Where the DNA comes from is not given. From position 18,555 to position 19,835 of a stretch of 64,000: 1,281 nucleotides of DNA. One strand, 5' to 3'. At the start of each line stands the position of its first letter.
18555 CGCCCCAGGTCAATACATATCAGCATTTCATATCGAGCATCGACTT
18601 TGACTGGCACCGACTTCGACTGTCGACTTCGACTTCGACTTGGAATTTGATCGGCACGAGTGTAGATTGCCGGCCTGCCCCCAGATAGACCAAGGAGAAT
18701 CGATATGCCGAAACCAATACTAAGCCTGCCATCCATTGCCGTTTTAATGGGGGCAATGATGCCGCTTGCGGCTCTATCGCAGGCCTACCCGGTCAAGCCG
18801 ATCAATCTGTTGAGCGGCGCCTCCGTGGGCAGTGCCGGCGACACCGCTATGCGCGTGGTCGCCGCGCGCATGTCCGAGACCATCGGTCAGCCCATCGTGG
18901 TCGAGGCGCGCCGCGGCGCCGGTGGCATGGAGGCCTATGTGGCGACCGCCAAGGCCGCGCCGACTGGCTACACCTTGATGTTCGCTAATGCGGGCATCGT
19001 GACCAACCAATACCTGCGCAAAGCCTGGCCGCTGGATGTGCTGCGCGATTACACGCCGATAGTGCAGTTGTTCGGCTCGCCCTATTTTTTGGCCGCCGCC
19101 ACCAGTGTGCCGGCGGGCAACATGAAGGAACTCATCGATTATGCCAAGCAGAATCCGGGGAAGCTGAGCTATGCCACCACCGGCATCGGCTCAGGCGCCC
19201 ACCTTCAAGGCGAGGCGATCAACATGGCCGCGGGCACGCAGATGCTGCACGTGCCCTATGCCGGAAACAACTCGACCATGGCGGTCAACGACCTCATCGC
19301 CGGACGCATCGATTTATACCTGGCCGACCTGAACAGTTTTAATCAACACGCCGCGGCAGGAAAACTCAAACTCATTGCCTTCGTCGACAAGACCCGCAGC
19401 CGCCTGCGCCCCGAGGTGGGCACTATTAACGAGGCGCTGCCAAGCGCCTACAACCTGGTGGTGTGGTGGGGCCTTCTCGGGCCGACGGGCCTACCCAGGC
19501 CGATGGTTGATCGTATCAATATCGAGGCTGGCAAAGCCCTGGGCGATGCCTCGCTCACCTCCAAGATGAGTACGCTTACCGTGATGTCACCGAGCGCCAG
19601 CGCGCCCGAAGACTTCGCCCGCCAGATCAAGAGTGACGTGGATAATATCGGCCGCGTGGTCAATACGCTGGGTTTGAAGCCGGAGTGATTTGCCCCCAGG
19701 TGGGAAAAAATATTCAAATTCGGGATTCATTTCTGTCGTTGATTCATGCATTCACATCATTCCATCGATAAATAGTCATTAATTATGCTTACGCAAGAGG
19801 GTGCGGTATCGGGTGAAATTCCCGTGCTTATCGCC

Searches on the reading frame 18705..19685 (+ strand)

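Call 14: search_protein_families(library=pfam, proteins=[window:18705-19685:+], max_evalue=0.0001)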
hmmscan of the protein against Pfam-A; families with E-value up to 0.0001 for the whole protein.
window:18705-19685:+ (327 aa): 1 family
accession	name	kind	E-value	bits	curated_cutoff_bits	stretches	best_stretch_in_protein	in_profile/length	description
PF03401.19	TctC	-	2.2e-52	178.7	27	1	49-324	2-274/274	Tripartite tricarboxylate transporter family receptor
